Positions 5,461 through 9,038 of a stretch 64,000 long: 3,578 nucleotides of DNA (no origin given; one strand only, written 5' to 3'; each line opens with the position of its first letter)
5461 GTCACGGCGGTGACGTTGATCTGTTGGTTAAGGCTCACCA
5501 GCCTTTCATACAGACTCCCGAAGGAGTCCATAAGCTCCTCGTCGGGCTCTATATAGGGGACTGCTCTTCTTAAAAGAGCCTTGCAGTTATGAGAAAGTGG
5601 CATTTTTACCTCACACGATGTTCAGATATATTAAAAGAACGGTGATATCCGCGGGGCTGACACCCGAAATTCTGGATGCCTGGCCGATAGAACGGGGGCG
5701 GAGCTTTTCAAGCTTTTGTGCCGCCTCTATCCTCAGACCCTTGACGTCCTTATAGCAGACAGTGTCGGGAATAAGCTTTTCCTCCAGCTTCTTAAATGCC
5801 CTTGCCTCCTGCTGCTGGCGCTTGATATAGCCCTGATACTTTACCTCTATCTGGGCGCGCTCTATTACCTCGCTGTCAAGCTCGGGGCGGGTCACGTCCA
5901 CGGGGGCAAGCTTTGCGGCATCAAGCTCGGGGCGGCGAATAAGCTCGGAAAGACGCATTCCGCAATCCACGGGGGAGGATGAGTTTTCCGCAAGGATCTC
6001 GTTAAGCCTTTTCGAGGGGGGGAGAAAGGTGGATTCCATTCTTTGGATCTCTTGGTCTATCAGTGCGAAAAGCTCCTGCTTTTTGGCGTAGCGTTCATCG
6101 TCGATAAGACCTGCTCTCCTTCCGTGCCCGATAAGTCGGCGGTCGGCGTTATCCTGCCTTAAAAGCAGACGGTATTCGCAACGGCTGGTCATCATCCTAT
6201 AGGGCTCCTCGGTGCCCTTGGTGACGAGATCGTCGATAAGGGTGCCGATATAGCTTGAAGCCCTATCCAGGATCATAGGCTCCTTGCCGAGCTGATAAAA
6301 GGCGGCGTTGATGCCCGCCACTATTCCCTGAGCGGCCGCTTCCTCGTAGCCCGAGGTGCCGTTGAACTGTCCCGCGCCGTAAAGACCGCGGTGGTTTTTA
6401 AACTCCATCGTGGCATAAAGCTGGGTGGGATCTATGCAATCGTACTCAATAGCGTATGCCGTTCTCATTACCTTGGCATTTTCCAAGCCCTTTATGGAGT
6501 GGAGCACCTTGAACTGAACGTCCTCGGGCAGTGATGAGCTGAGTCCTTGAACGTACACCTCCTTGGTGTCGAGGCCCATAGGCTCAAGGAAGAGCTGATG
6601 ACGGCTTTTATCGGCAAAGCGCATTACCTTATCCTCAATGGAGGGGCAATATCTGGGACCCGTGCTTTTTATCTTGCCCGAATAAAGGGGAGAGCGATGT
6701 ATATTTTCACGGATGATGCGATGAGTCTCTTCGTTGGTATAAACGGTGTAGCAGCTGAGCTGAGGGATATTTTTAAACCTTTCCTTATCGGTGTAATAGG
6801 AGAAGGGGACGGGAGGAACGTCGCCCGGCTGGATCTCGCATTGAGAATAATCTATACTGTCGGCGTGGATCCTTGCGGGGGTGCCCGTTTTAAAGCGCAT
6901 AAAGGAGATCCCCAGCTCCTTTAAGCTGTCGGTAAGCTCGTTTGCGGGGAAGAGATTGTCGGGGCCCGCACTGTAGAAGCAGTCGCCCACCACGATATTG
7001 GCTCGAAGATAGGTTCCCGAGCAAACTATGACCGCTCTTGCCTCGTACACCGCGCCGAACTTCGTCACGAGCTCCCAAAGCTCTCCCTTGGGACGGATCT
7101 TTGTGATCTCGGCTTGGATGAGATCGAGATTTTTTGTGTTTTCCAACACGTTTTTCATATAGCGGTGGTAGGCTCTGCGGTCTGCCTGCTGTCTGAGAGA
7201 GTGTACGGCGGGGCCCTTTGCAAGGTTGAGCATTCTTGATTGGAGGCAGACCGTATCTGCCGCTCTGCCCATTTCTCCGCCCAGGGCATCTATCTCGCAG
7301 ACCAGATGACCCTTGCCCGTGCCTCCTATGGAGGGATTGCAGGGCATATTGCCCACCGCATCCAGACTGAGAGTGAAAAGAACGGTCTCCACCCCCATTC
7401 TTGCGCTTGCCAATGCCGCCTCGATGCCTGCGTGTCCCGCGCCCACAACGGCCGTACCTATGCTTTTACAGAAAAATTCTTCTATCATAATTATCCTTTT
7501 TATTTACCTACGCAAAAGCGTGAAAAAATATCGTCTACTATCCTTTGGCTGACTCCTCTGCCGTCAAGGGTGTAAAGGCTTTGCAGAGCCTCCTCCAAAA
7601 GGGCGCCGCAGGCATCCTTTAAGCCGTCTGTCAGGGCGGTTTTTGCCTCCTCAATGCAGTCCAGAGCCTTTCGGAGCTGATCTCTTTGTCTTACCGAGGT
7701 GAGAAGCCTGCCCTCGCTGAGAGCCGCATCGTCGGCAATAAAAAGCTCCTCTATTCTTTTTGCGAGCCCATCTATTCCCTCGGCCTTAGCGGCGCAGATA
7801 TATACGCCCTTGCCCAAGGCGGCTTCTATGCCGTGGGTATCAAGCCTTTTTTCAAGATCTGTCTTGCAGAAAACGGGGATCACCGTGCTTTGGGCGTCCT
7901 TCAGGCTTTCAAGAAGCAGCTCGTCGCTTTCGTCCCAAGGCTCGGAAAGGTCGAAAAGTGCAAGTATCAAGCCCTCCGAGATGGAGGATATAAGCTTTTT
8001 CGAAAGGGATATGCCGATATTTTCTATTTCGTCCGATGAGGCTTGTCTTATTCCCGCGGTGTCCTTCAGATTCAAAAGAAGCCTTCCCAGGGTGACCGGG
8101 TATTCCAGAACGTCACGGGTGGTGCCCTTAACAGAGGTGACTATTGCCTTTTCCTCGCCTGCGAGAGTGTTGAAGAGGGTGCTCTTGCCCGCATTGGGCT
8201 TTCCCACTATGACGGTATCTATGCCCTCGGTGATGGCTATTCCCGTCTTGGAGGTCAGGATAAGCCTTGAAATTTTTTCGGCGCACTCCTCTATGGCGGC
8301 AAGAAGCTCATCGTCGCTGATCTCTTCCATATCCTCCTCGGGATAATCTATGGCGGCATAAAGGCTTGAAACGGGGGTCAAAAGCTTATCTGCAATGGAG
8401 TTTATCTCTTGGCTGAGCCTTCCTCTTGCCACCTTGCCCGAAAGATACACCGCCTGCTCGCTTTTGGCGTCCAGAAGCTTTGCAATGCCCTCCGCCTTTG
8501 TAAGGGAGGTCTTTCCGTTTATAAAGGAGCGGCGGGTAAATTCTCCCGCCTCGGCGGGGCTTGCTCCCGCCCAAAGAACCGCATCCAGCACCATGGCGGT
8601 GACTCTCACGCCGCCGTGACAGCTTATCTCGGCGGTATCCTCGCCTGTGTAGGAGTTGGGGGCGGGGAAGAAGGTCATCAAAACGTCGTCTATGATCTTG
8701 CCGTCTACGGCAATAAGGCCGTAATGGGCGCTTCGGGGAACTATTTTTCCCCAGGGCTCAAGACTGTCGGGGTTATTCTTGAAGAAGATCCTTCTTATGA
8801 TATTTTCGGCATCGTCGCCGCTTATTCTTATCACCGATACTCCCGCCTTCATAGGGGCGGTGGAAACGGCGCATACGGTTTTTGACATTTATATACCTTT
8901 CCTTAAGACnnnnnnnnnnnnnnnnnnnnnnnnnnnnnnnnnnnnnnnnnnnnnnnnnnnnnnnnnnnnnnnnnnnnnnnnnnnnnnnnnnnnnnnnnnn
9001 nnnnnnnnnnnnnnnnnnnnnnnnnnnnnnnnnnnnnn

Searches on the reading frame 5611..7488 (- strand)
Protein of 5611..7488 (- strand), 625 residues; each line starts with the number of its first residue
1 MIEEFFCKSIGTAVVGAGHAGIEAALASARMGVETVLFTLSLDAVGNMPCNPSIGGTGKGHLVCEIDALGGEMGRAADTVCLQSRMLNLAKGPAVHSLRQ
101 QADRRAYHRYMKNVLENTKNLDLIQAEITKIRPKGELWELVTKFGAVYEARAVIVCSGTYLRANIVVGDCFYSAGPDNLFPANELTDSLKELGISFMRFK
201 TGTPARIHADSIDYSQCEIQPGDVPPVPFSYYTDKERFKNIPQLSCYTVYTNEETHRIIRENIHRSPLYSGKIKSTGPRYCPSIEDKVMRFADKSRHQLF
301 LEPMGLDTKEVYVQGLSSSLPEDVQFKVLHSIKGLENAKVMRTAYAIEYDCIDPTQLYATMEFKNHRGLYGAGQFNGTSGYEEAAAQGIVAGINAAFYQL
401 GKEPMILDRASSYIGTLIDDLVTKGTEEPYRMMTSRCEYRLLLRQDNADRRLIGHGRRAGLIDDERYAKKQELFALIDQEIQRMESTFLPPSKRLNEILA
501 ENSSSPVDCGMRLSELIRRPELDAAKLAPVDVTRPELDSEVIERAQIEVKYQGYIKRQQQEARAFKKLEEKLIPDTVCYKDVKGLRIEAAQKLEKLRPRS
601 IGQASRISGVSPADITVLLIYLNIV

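Call 53: search_protein_families(library=pfam, proteins=[window:5611-7488:-], max_evalue=0.00001)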
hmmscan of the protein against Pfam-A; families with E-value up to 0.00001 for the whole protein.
window:5611-7488:- (625 aa): 4 families
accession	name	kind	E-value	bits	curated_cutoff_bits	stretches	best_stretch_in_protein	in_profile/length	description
PF01134.28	GIDA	-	2.6e-156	521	22.1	1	13-402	3-390/391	Glucose inhibited division protein A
PF13932.14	SAM_GIDA_C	-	7e-24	83.9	27.1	1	564-619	2-57/57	tRNA modifying enzyme MnmG/GidA C-terminal helical bundle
PF21680.2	GIDA_C_1st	-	3e-22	79.6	24.7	1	464-559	1-96/96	tRNA modifying enzyme MnmG/GidA C-terminal helical domain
PF13738.12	Pyr_redox_3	-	6.7e-06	26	30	0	92-164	68-139/305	Pyridine nucleotide-disulphide oxidoreductase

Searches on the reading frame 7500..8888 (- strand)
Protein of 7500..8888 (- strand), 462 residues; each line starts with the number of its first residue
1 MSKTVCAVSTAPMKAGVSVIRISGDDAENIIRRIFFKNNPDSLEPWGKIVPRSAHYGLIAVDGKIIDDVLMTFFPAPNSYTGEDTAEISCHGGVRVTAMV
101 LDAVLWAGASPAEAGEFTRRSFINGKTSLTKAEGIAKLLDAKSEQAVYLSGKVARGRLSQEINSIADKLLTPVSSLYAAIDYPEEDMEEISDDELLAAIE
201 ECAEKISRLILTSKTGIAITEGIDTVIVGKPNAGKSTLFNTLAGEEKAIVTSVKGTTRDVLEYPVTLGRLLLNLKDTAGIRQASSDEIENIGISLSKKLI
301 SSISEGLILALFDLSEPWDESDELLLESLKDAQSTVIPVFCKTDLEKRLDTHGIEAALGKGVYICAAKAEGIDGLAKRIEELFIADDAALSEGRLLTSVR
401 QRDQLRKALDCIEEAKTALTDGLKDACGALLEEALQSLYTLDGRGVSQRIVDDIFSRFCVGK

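Call 53: search_protein_families(library=pfam, proteins=[window:7500-8888:-], max_evalue=0.00001)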
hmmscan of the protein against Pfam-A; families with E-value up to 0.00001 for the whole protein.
window:7500-8888:- (462 aa): 4 families
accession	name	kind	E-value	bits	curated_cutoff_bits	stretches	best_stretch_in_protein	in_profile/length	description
PF12631.12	MnmE_helical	-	1.2e-43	150.1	40.1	1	129-459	1-211/211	MnmE helical domain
PF10396.14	TrmE_N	-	8.9e-37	126.3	29.8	1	4-126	1-117/117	GTP-binding protein TrmE N-terminus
PF01926.29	MMR_HSR1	-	1.9e-19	70.3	21.9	1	225-340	2-111/113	50S ribosome-binding GTPase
PF02421.24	FeoB_N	-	4.2e-07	30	27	1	225-378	3-155/156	Ferrous iron transport protein B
